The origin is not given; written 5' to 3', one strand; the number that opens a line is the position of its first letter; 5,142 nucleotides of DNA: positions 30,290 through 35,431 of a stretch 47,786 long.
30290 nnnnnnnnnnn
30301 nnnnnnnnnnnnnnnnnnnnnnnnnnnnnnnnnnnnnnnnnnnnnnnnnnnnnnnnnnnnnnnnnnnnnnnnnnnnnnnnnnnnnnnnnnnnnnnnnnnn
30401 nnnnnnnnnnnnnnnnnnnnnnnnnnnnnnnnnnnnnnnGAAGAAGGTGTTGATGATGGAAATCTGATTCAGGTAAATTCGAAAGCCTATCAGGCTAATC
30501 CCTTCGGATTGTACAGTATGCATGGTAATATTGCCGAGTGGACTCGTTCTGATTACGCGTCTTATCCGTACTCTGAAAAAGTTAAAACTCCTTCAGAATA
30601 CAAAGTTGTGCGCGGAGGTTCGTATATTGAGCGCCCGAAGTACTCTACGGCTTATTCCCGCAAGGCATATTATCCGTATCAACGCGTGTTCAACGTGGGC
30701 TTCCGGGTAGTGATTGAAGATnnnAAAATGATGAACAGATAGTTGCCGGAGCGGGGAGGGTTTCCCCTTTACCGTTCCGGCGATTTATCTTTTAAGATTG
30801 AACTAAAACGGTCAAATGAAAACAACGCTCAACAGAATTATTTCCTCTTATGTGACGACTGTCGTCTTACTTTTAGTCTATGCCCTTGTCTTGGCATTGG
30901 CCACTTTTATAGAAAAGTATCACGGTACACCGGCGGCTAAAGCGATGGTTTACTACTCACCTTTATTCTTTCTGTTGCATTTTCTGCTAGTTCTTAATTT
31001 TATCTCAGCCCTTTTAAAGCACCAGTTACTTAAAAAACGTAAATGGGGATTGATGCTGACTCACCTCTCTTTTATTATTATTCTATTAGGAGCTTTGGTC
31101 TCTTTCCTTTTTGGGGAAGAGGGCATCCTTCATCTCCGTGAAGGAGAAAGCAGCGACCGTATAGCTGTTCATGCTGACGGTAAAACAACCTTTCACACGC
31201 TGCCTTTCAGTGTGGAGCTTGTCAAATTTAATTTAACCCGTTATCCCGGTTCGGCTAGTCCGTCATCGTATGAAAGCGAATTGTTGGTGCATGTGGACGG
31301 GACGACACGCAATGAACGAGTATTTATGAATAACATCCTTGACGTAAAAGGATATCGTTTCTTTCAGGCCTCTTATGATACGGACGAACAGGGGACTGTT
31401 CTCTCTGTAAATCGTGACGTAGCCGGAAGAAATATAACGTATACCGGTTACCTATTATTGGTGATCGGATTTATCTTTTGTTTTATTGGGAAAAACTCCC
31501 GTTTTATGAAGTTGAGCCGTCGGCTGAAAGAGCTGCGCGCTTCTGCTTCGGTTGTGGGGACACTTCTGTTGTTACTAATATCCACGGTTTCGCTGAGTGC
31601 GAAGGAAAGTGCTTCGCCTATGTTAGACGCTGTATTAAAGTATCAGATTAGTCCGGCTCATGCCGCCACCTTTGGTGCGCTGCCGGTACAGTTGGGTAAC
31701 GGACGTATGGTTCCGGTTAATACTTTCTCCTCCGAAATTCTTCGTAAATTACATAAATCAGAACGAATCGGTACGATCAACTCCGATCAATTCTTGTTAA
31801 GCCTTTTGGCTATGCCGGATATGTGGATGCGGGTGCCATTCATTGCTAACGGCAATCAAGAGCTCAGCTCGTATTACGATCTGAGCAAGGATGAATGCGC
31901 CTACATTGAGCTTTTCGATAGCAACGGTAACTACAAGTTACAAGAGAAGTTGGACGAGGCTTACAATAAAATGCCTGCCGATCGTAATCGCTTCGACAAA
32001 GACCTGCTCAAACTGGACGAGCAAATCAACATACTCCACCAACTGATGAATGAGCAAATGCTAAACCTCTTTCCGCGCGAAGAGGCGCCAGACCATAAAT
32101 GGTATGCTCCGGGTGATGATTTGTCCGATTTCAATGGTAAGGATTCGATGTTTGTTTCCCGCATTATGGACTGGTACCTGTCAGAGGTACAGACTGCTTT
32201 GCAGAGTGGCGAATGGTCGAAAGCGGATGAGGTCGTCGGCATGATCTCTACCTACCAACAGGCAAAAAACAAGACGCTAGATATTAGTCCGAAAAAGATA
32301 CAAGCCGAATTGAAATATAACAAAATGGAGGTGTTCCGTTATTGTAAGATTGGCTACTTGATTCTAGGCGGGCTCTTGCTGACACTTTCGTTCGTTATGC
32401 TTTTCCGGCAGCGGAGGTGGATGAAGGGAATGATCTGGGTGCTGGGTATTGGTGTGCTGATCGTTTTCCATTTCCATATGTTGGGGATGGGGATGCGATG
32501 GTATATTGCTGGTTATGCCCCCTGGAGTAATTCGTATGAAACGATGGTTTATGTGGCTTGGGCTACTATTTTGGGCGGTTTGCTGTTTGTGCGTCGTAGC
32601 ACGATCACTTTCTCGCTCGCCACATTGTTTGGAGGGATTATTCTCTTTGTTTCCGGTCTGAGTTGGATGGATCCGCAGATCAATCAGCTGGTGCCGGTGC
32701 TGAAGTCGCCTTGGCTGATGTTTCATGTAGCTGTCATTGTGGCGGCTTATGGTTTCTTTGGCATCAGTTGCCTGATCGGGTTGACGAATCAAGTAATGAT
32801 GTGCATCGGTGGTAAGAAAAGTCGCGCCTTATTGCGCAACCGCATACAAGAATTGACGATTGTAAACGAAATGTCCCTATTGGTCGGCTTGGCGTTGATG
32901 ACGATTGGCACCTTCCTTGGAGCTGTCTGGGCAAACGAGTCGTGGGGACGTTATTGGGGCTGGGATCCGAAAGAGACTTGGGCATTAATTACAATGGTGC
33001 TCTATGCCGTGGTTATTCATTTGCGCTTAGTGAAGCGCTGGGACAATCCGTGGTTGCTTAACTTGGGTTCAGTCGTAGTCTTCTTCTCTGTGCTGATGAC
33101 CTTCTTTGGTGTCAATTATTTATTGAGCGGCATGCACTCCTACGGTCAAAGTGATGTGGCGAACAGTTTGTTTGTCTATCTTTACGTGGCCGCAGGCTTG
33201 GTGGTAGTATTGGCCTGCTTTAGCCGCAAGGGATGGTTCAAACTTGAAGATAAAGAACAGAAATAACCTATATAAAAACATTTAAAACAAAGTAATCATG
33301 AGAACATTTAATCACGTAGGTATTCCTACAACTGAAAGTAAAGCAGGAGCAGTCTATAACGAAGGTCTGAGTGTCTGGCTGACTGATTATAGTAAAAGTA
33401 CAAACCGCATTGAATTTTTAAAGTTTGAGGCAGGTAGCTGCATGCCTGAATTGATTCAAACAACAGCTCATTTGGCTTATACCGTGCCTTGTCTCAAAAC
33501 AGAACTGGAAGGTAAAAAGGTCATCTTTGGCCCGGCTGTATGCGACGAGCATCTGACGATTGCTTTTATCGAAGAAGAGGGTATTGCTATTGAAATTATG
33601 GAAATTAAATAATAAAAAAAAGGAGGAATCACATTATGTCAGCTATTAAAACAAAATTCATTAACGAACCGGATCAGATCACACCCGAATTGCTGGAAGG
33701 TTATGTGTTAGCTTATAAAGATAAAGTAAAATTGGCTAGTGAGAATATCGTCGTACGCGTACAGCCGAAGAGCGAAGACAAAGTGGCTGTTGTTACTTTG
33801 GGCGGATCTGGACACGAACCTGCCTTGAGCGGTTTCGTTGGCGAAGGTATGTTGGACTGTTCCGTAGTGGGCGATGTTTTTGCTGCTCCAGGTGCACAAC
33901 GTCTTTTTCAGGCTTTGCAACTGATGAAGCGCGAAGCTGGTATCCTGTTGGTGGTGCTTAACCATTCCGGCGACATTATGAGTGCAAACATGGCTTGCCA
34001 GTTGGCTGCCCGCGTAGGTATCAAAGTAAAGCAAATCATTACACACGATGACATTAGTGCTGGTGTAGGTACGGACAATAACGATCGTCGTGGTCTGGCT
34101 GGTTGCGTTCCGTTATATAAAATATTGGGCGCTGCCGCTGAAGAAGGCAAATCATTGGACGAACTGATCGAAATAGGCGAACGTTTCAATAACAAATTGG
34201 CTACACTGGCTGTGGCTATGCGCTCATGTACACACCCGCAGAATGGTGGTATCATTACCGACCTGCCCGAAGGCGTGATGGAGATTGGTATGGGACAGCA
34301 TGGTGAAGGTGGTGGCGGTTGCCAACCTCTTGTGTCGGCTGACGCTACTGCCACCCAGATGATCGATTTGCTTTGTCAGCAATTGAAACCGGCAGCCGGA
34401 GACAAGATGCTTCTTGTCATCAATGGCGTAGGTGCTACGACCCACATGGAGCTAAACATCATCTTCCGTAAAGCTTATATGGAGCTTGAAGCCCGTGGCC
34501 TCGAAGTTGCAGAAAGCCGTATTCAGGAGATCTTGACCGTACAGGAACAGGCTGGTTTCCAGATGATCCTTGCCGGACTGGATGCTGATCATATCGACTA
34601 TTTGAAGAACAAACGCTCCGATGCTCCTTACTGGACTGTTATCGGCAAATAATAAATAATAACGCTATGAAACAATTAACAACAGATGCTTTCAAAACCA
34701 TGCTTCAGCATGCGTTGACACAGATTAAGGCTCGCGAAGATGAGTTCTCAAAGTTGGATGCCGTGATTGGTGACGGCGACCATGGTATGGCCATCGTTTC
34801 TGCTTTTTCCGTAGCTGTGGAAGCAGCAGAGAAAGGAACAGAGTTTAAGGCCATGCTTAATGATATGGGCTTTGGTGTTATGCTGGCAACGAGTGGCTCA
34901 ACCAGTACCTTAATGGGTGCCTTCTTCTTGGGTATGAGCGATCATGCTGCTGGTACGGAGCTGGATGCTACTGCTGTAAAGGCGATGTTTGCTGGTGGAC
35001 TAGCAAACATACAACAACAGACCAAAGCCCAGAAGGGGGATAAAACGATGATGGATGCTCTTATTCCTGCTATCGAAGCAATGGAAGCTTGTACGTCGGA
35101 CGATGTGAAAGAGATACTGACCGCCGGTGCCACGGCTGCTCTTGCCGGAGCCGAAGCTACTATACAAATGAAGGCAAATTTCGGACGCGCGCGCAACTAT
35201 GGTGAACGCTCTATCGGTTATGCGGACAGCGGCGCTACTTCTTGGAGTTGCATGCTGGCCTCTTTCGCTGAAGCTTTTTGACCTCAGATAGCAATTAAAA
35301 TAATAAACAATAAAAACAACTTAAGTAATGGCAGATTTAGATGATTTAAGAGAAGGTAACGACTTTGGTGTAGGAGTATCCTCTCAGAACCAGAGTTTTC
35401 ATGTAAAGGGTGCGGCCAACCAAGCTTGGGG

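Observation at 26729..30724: Giant secreted protein with an unprecedented-looking domain string: NPCBM + propeller + two CXXCH + a Cys-less FGE-fold domain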

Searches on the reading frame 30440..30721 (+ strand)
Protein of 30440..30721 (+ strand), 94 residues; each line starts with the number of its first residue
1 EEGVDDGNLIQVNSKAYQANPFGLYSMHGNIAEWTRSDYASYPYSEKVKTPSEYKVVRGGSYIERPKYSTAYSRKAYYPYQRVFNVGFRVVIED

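Call 95: search_solved_structures(query=window:30440-30721:+, max_evalue=1, show_alignments=5)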
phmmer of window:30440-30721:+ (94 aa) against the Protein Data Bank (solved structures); distinct sequences matched with E-value up to 1: 22.
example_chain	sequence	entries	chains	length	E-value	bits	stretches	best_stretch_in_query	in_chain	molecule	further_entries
9myj_B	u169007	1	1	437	9.6e-07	32.7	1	5-68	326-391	Lipoprotein, putative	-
9p6h_B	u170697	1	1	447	9.9e-07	32.6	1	5-68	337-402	Lipoprotein, putative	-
9mzu_A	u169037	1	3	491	1.3e-06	32.3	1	5-68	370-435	PorK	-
9ots_A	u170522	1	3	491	1.3e-06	32.3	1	5-68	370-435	Por secretion system protein porK/gldK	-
6muj_A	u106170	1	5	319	5.2e-05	27.1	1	4-90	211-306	Formylglycine-generating enzyme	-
2q17_A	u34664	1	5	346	6.2e-05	26.9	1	4-90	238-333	formylglycine generating enzyme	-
5hha_A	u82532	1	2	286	6.3e-05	26.8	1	11-91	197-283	PvdO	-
7spq_A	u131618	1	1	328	0.00051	23.9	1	20-90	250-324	Serine/threonine kinase ToxD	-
2afy_X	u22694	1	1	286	0.00061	23.7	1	15-90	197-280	Sulfatase modifying factor 1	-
2aft_X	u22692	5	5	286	0.0008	23.3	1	15-90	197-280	Sulfatase modifying factor 1 | Sulfatase-modifying factor 1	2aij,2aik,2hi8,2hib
31dc_A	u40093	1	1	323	0.001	22.9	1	15-90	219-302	Formylglycine-generating enzyme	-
2y3c_A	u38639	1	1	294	0.0016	22.3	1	15-91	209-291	TREPONEMA DENTICOLA VARIABLE PROTEIN 1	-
5aoh_A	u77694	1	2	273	0.0018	22.2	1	16-91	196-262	Spore coat protein CotH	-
2aii_X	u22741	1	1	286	0.0028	21.6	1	15-90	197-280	Sulfatase modifying factor 1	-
1y1e_X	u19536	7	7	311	0.0033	21.3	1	15-90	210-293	C-alpha-formyglycine-generating enzyme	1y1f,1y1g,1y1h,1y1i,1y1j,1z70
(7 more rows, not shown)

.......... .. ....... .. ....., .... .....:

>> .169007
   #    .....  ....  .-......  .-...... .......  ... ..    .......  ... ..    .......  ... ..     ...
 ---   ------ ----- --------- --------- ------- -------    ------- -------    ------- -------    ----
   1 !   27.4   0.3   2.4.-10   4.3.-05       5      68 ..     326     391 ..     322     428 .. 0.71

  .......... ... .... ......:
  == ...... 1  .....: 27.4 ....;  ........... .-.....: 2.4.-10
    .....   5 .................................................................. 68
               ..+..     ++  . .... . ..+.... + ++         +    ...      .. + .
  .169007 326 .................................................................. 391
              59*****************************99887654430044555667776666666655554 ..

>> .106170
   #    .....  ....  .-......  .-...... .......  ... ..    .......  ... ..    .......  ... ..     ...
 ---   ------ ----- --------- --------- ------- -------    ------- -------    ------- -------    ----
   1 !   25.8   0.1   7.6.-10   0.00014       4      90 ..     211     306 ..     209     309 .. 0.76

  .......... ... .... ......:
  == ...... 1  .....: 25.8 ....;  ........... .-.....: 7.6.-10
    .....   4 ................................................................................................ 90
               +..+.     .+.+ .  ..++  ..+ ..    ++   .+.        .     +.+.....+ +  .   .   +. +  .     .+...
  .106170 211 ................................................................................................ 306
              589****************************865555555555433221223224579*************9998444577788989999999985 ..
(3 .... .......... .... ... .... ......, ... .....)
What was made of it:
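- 29933..30712 (+): FGE/PvdO-fold domain (aa 1069-1328) in which Glu1301 and Ser1306 take the place of the catalytic Cys pair. Alignment with 6MUJ (call 95).
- On Formylglycine-generating enzyme (FGE/SUMF1): Aligned with the Cu-bound FGE 6MUJ, the pair is Glu1301 and Ser1306 (call 95).
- Closest known: PvdO. Different: Glu and Ser take the place of the two catalytic Cys residues (call 95).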

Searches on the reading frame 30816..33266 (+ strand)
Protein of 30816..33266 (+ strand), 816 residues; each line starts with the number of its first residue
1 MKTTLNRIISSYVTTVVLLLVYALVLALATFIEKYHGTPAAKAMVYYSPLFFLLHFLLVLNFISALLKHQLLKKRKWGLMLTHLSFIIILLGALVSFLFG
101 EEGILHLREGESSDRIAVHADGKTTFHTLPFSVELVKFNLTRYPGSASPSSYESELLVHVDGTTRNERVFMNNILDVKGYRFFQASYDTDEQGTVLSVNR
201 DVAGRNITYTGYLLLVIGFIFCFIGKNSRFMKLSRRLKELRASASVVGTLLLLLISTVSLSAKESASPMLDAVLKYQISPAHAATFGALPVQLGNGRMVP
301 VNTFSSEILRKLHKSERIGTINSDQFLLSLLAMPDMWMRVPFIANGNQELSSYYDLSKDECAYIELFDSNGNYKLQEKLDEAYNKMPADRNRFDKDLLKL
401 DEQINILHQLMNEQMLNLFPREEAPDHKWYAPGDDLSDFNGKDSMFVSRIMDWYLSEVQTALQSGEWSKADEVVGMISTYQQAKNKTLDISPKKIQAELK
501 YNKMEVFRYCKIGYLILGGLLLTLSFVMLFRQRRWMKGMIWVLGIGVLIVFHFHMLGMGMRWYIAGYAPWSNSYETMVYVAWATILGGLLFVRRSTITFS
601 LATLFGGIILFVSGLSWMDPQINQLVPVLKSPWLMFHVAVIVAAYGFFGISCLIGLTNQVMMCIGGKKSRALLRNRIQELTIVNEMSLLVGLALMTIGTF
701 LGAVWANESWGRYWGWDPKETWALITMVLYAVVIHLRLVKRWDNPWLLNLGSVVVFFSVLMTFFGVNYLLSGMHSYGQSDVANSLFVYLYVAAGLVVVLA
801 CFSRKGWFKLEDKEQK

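Call 3: search_protein_families(library=pfam, proteins=[window:30816-33266:+], max_evalue=0.1)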
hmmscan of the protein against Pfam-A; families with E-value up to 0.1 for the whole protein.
window:30816-33266:+ (816 aa): 3 families
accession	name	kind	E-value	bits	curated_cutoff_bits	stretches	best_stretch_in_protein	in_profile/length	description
PF01578.25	Cytochrom_C_asm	-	7.7e-35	120.9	29.9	1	570-774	1-212/212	Cytochrome C assembly protein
PF05140.19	ResB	-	1.4e-20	74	24.6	1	75-195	150-273/486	ResB-like family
PF19616.4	DUF6121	-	0.069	13.5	27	1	746-801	4-59/155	Family of unknown function (DUF6121)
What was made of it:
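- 30816..33266 (+): CcsBA (ResB + CcsA fusion), the system II cytochrome c haem-attachment protein. Pfam ResB and Cytochrom_C_asm (call 3).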

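Call 4: search_protein_families(library=ncbifam, proteins=[window:30816-33266:+], max_evalue=0.1)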
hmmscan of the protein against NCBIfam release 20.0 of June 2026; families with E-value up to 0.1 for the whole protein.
window:30816-33266:+ (816 aa): 2 families
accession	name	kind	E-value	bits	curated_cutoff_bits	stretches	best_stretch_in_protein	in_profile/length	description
TIGR03144.1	cytochr_II_ccsB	equivalog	2.9e-50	171.4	187.6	1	548-777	3-252/252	c-type cytochrome biogenesis protein CcsB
TIGR01191.1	ccmC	subfamily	1.3e-05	25.2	186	1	672-738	37-103/184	heme ABC transporter permease CcmC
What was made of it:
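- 30816..33266 (+): TIGR03144 at 171 bits, just under the 187.6 cut-off (call 4).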

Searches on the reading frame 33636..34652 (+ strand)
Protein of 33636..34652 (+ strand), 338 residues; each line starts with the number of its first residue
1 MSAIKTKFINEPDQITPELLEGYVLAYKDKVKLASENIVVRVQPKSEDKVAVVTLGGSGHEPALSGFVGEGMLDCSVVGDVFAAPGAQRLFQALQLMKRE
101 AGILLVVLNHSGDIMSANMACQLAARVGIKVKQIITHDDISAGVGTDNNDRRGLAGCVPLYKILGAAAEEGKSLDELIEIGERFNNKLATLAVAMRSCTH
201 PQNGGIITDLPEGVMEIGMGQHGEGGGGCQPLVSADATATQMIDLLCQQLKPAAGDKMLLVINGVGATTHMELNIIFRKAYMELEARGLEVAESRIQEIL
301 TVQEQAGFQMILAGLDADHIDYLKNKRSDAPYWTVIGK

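Call 7: search_protein_families(library=pfam, proteins=[window:33636-34652:+], max_evalue=0.001)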
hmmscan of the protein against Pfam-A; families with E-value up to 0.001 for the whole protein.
window:33636-34652:+ (338 aa): 1 family
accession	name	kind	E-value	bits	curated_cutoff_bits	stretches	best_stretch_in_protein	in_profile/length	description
PF02733.22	Dak1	-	4.7e-95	318.5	31.4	1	21-327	1-309/313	Dak1 domain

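Call 63: search_protein_families(library=ncbifam, proteins=[window:33636-34652:+], max_evalue=0.00001)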
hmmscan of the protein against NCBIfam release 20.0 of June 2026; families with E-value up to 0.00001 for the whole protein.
window:33636-34652:+ (338 aa): 4 families
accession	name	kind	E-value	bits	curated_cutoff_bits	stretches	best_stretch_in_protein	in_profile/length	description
NF011049.0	PRK14479.1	subfamily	1.5e-89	301.1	492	1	6-335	2-329/568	dihydroxyacetone kinase family protein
TIGR02363.1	dhaK1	equivalog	4.3e-84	282.4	406.25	1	7-326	3-323/329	dihydroxyacetone kinase subunit DhaK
TIGR02361.1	dak_ATP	equivalog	6.7e-67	226.4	574.95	1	7-335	2-345/583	glycerone kinase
TIGR02362.1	dhaK1b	equivalog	2.3e-65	220.8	413.25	1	8-327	2-321/326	DhaKLM operon coactivator DhaQ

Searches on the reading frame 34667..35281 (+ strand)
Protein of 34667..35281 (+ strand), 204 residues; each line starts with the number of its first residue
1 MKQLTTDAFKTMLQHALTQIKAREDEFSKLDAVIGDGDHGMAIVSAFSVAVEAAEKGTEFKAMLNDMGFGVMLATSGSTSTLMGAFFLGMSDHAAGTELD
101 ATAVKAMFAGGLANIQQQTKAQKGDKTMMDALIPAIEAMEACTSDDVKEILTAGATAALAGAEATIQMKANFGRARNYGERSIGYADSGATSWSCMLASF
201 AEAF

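Call 7: search_protein_families(library=pfam, proteins=[window:34667-35281:+], max_evalue=0.001)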
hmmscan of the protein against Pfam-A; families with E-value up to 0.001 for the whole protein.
window:34667-35281:+ (204 aa): 1 family
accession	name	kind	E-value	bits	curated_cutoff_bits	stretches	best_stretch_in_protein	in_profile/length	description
PF02734.22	Dak2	-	3.3e-36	125.3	27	1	34-201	2-173/174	DAK2 domain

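Call 63: search_protein_families(library=ncbifam, proteins=[window:34667-35281:+], max_evalue=0.00001)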
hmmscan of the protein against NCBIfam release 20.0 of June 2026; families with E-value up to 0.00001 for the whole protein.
window:34667-35281:+ (204 aa): 3 families
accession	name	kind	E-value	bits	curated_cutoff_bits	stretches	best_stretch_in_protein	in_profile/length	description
NF011049.0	PRK14479.1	subfamily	5e-40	137.6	492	1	3-202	358-564/568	dihydroxyacetone kinase family protein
TIGR02365.1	dha_L_ycgS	equivalog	1.3e-36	126.2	138.3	1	10-199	2-193/196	dihydroxyacetone kinase subunit DhaL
TIGR02361.1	dak_ATP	equivalog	7.3e-26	90.9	574.95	1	6-200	382-582/583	glycerone kinase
